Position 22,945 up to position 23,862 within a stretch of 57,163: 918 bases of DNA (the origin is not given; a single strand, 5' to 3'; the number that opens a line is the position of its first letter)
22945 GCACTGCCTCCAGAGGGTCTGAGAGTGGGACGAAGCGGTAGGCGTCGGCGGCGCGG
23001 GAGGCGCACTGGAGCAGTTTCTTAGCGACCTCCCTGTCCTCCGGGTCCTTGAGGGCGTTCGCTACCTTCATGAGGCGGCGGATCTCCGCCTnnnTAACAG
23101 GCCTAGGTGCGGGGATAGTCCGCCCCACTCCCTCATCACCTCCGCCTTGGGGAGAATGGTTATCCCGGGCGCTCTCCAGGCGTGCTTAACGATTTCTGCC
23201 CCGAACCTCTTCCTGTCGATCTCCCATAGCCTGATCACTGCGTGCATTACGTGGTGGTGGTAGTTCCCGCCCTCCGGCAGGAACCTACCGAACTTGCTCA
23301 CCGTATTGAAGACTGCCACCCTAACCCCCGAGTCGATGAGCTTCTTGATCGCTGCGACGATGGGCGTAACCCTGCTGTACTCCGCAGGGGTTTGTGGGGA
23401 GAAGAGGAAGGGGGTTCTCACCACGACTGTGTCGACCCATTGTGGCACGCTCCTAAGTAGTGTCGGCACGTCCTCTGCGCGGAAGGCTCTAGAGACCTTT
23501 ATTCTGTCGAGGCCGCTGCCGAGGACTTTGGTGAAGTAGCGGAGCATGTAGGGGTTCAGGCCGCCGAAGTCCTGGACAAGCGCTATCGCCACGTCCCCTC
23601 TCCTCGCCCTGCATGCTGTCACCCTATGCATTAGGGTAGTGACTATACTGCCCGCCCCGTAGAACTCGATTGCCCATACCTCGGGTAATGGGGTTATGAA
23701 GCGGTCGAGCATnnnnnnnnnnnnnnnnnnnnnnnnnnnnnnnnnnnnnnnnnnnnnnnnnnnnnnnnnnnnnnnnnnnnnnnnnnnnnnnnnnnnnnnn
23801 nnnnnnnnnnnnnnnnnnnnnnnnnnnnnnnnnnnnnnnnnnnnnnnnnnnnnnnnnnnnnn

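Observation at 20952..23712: Overlapping gene trio: Walker-less RecA/RadB-fold protein, small helical ORF, and an exonuclease-less PolB3-like polymerase with a degenerate motif C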

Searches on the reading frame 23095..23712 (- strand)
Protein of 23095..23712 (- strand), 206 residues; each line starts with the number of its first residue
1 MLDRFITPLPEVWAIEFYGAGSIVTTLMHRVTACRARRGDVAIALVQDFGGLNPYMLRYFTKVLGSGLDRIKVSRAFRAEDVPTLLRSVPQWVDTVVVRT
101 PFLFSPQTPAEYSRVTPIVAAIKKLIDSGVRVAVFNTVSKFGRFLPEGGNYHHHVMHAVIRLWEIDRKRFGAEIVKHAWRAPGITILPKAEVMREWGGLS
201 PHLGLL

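Call 6: find_homologous_proteins(query=window:23095-23712:-, max_evalue=0.001)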
Query window:23095-23712:- (206 aa): 5 proteins with E <= 0.001 among 255 candidates.
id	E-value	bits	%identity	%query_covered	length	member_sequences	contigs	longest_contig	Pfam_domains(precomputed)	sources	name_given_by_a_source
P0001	1.2e-129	448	95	100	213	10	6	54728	-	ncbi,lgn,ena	-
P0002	9.0e-121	419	88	100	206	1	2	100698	-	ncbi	-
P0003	1.7e-117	409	83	100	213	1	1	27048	-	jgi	-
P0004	6.4e-116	403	83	100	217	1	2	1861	-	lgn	-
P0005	1.5e-42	164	41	96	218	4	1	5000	-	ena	-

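Call 7: search_solved_structures(query=window:23095-23712:-, max_evalue=10)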
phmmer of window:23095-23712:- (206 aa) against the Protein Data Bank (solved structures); distinct sequences matched with E-value up to 10: 0.

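Call 10: find_encoding_contigs(protein=P0005, flank=10000, max_places=4)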
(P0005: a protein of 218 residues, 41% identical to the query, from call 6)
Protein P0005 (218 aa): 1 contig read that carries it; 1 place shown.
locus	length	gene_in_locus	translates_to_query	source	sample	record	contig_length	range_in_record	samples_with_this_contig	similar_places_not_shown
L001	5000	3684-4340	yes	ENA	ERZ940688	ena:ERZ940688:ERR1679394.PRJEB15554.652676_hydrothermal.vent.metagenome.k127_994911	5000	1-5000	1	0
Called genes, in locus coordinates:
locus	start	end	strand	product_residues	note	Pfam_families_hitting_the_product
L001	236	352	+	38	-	-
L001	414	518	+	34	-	-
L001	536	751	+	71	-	-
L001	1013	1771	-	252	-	PF12644:DUF3782, PF07788:PDDEXK_10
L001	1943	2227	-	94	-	-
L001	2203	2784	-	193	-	-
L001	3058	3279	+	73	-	-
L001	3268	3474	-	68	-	-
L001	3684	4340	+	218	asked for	-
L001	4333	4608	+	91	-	-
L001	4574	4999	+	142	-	?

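Call 28: search_solved_structures(query=A3, max_evalue=10, show_alignments=2)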
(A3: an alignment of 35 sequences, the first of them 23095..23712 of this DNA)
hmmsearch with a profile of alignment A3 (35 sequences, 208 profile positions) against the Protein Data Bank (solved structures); distinct sequences matched with E-value up to 10: 63 (the best 60 are shown).
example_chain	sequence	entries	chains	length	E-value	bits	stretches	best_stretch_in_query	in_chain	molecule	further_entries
3cmu_A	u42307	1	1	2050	2.4e-18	69.5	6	6-106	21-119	Protein recA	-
3cmt_A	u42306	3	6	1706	3.2e-15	59.3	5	6-106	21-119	Protein recA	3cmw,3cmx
3cmv_A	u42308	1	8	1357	5e-12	48.9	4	6-106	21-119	Protein recA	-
5jed_A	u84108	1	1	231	9.1e-11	44.7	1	1-195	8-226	DNA repair and recombination protein RadA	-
5kdd_A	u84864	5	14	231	1.6e-10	43.9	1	1-195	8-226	DNA repair and recombination protein RadA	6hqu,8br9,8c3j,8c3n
5lb4_A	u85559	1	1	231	6e-10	42.1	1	1-195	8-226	DNA repair and recombination protein RadA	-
4a6p_A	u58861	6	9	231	9.2e-10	41.5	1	1-195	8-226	DNA REPAIR AND RECOMBINATION PROTEIN RADA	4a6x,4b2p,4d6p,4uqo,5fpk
1szp_A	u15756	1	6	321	1.3e-09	41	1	2-194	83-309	DNA repair protein RAD51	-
5jec_A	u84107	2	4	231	2.7e-09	39.9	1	1-195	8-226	DNA repair and recombination protein RadA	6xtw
9d46_C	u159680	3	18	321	3.7e-09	39.5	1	2-194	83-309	DNA repair protein RAD51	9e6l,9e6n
1pzn_A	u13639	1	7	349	3.9e-09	39.4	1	1-195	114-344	DNA repair and recombination protein rad51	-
5l8v_A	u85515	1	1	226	5.2e-09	39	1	1-195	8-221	DNA repair and recombination protein RadA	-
9b2d_C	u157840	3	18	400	7.3e-09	38.5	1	2-194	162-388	DNA repair protein RAD51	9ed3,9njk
9q2c_G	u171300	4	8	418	7.8e-09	38.4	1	2-194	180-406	DNA repair protein RAD51 homolog | DNA repair protein RAD51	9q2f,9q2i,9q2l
5qul_A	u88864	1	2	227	9.5e-09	38.1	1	1-195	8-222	RadA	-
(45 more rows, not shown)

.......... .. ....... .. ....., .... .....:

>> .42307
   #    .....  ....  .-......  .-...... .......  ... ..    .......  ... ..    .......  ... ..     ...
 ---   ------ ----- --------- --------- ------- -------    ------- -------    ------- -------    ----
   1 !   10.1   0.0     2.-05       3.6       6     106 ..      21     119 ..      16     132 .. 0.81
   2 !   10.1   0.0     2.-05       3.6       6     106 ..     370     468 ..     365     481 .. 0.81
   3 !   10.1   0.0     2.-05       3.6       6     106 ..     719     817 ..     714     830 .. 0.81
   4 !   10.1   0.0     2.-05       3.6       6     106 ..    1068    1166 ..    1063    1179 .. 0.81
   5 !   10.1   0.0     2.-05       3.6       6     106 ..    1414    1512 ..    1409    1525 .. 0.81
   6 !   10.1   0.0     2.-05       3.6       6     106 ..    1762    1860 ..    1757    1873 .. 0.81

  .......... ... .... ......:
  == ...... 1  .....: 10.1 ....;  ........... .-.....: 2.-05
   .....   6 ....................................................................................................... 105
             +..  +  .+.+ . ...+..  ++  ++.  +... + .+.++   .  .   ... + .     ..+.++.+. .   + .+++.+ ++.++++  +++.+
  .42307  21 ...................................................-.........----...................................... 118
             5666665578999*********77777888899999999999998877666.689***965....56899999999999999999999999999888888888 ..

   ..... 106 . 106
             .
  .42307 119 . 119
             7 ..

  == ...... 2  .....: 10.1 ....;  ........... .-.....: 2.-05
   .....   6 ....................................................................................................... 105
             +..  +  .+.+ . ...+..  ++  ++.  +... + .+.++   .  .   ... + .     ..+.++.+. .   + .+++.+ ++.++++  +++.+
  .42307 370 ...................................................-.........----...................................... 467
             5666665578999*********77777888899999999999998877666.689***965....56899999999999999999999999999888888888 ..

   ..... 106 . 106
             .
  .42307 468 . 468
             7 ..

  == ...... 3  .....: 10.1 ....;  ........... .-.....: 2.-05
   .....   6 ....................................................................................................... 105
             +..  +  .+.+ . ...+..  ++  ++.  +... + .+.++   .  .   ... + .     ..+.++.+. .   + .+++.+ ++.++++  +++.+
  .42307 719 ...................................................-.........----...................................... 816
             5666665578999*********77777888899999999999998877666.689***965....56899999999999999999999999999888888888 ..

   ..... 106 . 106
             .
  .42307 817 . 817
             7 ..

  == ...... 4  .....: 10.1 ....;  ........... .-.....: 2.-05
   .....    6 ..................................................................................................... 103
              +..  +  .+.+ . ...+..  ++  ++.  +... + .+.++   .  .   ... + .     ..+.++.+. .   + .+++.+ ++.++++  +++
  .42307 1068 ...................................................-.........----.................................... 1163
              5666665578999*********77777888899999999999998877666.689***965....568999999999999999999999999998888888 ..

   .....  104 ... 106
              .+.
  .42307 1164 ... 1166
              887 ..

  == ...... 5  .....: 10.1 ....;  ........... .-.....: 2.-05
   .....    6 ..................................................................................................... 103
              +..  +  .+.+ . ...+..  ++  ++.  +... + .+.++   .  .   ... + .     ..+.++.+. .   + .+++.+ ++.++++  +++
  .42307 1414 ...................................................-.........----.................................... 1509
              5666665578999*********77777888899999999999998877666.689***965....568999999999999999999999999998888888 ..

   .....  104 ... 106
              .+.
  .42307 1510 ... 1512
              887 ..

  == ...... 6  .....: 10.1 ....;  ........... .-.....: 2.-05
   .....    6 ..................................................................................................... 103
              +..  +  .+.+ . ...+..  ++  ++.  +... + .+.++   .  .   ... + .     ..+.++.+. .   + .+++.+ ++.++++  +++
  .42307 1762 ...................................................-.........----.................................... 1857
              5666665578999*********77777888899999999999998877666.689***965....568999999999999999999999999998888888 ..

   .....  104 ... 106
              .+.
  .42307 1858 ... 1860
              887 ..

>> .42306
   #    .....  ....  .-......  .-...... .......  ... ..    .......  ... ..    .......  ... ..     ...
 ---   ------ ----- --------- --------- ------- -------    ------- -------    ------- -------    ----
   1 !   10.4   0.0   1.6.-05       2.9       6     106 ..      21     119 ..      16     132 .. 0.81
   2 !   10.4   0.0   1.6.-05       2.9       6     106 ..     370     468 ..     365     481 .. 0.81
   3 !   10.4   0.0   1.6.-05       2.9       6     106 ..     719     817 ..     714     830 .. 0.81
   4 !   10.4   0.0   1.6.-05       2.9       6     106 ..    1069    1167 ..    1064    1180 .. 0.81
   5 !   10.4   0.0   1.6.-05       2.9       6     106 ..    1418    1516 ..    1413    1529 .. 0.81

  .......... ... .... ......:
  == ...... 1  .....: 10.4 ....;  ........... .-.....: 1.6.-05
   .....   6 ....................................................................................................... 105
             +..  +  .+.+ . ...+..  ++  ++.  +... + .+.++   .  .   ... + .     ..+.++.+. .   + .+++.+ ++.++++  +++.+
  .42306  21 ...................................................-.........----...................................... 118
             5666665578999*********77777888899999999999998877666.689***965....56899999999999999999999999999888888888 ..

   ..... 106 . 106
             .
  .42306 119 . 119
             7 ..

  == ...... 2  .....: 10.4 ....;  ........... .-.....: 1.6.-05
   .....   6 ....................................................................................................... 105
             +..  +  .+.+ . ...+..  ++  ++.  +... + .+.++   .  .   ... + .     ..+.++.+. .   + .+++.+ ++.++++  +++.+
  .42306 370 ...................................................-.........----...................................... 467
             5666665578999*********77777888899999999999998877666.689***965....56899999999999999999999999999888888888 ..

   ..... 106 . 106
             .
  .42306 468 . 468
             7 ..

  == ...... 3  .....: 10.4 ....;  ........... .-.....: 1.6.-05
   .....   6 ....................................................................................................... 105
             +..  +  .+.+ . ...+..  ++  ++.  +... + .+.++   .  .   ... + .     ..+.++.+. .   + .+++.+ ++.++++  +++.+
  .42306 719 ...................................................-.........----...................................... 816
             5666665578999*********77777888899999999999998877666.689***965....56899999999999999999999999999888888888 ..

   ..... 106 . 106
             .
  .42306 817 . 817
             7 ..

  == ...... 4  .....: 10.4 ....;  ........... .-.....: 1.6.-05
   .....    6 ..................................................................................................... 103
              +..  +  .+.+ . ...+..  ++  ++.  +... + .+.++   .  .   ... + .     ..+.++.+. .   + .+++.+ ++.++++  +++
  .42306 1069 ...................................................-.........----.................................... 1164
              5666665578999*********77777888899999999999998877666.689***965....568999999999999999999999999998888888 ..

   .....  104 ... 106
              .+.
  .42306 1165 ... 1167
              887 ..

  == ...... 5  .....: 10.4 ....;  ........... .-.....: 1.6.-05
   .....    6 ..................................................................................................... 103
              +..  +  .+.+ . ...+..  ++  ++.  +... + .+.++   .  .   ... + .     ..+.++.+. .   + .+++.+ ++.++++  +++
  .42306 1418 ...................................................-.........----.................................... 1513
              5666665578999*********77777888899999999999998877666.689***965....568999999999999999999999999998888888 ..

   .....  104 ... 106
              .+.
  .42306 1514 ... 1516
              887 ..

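Call 29: search_protein_families(library=pfam, alignment_id=A3, max_evalue=0.1)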
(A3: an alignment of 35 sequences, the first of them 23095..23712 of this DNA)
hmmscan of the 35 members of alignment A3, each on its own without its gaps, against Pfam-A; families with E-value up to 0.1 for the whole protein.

A. member 1, window:23095-23712:- (206 aa): 0 families

B. families by the number of members that match (of 35 scanned): 5 families
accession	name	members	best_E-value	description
PF08423.17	Rad51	6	2.5e-13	Rad51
PF13443.12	HTH_26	2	0.028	Cro/C1-type HTH DNA-binding domain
PF20141.4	Island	1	0.0029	Brassinosteroid receptor island domain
PF13269.11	DUF4060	1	0.035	Protein of unknown function (DUF4060)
PF01784.24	DUF34_NIF3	1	0.093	Duf34/NIF3 (NGG1p interacting factor 3)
